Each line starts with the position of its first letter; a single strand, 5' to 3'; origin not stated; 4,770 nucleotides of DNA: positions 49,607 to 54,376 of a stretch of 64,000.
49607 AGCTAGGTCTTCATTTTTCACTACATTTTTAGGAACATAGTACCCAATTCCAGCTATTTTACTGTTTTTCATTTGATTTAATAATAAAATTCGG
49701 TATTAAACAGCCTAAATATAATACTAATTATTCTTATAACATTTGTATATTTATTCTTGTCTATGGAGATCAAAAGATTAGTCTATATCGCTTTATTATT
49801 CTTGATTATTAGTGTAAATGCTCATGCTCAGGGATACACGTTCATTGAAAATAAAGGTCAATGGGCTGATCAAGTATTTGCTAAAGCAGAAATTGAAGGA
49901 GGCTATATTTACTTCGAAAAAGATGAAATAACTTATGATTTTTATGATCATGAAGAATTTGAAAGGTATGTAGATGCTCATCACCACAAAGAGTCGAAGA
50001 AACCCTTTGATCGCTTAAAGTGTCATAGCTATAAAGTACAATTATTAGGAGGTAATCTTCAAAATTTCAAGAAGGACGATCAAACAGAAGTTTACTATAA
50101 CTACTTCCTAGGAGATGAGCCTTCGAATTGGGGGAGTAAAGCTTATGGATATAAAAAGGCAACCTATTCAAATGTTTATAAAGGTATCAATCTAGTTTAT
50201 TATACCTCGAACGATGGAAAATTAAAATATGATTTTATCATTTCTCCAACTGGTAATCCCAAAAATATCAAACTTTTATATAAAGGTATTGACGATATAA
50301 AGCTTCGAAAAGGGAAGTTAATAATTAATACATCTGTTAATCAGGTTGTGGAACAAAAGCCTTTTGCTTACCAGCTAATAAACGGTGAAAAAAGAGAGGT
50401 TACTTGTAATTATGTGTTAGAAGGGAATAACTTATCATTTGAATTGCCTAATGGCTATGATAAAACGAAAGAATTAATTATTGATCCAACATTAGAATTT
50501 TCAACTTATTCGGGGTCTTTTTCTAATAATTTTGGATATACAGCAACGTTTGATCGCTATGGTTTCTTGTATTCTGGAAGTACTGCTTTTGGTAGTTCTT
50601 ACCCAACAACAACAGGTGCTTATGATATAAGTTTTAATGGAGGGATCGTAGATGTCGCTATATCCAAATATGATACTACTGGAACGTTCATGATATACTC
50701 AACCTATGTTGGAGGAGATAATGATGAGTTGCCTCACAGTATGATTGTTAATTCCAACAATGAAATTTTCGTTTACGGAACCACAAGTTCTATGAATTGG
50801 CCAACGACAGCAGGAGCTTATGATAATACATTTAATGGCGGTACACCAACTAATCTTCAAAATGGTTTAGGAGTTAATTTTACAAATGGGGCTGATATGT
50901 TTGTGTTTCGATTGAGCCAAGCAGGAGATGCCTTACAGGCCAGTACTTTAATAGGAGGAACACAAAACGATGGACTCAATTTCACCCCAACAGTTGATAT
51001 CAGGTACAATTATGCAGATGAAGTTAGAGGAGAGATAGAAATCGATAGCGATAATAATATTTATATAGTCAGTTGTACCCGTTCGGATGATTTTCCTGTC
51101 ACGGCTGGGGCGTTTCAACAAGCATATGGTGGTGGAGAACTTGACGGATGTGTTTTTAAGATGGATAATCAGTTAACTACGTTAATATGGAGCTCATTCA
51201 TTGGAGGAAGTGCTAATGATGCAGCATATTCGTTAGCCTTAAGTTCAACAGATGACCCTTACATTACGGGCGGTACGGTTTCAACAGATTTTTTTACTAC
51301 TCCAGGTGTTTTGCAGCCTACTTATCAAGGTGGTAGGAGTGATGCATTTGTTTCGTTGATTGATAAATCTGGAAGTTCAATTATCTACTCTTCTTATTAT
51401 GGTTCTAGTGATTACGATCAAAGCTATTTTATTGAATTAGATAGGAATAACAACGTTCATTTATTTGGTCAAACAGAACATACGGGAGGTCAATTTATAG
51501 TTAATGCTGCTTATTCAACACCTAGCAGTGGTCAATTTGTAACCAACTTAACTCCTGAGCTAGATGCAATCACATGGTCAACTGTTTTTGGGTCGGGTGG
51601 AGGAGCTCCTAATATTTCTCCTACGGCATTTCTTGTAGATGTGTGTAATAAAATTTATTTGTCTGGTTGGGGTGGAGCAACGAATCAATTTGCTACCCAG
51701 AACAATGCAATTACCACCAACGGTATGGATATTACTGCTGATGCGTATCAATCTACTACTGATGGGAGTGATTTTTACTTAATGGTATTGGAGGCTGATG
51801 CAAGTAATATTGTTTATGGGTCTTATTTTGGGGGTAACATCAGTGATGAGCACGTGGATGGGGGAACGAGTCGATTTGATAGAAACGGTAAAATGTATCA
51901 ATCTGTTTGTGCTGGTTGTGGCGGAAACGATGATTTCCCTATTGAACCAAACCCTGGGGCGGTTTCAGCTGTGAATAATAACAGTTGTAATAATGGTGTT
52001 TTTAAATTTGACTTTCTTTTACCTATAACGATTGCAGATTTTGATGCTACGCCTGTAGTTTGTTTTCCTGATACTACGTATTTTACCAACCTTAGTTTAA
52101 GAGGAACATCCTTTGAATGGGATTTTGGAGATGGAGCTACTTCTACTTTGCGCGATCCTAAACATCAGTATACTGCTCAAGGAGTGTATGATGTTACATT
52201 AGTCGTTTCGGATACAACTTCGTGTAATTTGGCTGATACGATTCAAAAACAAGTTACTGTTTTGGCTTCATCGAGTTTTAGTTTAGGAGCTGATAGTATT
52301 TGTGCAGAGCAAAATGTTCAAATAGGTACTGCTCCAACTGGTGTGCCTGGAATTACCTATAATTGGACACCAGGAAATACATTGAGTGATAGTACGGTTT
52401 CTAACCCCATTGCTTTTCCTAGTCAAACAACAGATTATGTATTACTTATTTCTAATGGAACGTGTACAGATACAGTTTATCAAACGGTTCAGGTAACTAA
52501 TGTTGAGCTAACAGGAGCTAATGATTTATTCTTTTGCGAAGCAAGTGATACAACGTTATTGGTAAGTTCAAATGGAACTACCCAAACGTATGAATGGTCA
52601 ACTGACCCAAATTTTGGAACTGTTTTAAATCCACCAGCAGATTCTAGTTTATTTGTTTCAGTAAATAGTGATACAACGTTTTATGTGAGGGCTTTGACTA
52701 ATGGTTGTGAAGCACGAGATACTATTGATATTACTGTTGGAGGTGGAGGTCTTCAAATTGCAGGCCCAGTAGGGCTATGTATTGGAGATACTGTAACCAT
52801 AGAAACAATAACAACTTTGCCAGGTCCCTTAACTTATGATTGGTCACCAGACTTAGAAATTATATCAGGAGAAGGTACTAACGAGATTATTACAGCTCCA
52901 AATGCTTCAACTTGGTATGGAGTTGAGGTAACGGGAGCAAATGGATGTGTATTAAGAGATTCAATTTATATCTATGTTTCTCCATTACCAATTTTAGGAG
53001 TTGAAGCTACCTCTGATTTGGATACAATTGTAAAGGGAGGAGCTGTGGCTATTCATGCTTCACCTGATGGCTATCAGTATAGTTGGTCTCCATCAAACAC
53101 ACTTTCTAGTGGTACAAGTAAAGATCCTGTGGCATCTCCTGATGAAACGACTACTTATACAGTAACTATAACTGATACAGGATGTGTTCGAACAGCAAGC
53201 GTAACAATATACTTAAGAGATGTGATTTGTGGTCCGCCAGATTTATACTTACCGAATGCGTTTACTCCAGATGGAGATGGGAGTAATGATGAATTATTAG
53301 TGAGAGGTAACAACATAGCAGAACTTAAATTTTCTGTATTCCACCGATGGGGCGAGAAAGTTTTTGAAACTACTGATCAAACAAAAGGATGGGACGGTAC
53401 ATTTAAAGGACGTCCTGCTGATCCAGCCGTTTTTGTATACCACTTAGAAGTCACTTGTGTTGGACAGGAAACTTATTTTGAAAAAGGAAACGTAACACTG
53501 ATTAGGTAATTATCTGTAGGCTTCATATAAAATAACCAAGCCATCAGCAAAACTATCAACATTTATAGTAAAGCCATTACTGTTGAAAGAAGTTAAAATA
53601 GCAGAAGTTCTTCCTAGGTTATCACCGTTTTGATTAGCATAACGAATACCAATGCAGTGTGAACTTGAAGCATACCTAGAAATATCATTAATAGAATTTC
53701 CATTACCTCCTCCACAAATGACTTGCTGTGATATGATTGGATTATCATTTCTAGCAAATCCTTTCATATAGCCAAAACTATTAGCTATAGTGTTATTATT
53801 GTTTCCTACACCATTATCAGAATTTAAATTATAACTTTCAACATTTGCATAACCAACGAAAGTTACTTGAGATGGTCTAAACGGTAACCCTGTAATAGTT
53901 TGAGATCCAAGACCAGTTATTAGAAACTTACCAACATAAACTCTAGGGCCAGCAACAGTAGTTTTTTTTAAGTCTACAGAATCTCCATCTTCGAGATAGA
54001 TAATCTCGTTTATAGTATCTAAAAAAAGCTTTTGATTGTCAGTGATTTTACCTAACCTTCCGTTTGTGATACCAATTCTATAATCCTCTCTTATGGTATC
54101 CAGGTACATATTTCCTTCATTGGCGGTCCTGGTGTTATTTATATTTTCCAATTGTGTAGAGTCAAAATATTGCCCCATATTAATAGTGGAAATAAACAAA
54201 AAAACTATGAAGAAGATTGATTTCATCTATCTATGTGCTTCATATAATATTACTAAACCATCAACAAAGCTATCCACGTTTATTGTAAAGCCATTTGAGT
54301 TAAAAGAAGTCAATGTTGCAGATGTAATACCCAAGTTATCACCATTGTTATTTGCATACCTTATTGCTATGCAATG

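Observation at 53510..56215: Tight three-gene operon: secreted GATase1-like protein followed by two diverged tandem paralogs with tail-fibre-type motifs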

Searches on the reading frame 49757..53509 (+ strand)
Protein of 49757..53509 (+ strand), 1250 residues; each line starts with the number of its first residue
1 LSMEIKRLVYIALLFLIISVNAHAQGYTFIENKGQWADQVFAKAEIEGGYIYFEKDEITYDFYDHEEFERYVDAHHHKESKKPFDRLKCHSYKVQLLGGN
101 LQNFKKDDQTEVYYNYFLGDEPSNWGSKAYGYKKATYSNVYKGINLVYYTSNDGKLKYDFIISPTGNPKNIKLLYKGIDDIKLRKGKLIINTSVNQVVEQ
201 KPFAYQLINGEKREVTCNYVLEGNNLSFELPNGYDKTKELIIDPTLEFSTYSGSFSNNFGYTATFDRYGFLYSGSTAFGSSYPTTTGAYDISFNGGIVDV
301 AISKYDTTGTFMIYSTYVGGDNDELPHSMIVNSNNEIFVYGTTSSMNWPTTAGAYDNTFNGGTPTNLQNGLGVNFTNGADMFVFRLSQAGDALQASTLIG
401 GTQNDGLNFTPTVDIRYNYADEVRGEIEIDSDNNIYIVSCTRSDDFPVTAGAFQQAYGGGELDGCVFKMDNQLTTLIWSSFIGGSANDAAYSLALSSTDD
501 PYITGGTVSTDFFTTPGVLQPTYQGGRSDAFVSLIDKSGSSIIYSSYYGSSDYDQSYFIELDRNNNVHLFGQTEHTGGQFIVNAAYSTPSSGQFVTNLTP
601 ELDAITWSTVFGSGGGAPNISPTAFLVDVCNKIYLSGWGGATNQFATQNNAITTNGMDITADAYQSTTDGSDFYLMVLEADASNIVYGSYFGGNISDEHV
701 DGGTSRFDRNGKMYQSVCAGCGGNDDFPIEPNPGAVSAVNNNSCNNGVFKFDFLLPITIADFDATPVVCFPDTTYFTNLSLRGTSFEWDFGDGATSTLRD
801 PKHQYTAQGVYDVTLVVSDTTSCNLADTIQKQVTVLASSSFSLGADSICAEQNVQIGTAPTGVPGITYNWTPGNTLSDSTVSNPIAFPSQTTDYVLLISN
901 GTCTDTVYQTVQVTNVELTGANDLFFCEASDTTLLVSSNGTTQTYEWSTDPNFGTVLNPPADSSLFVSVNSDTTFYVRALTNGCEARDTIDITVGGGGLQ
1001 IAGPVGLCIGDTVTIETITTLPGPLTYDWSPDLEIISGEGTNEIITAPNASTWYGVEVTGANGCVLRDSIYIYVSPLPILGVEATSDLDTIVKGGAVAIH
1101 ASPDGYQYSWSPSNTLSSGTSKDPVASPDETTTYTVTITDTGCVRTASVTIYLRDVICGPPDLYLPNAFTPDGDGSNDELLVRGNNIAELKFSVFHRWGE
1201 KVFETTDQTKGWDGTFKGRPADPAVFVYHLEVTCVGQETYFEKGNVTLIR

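Call 39: search_protein_families(library=pfam, proteins=[window:49757-53509:+], max_evalue=0.01)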
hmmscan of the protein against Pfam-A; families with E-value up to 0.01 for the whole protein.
window:49757-53509:+ (1250 aa): 6 families
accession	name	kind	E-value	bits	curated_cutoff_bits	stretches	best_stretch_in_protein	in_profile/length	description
PF25778.1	DUF7948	-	2e-69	234.3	27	1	29-245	1-214/214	Domain of unknown function (DUF7948)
PF13585.12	CHU_C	-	4.9e-13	49.4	27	1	1165-1246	3-84/86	CHU_C Type IX secretion signal domain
PF18911.6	PKD_4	-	6.2e-13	49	27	1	784-834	35-84/85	PKD domain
PF19081.6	Ig_7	-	1.3e-12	48.2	27.3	1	925-994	11-82/84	Ig-like domain CHU_C associated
PF00801.26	PKD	-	3.2e-07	30.7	23.5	1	780-823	26-71/80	PKD domain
PF19408.5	PKD_6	-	2e-05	25.3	25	1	1000-1066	7-74/82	PKD-like domain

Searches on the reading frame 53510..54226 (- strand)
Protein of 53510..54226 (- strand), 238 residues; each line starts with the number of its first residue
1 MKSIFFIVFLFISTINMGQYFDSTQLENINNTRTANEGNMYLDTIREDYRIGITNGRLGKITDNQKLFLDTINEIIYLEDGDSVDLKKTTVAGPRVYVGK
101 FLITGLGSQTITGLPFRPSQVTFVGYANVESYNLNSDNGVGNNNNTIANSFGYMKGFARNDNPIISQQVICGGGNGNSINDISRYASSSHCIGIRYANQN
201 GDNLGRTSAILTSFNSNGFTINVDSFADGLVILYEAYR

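Call 3: search_protein_families(library=pfam, proteins=[window:53510-54226:-], max_evalue=1)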
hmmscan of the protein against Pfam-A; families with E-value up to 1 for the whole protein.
window:53510-54226:- (238 aa): 0 families
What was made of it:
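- On T9SS cargo: None of the three window proteins has one (call 3).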

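Call 4: search_protein_families(library=ncbifam, proteins=[window:53510-54226:-], max_evalue=1)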
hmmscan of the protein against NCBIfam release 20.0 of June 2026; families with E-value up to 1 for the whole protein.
window:53510-54226:- (238 aa): 0 families
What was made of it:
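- On Asparagine synthetase B: No such Pfam or NCBIfam hits (calls 3, 4).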

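Call 11: search_protein_families(library=phrogs, proteins=[window:53510-54226:-], max_evalue=1)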
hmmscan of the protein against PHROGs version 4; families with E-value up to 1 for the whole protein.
window:53510-54226:- (238 aa): 0 families
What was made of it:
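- On Phage tail fibre: No PHROG hit (call 11).
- There is no PHROG hit (call 11).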

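Call 86: search_protein_families(library=padloc, proteins=[window:53510-54226:-], max_evalue=0.1)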
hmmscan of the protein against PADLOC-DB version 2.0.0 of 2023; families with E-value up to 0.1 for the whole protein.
window:53510-54226:- (238 aa): 0 families
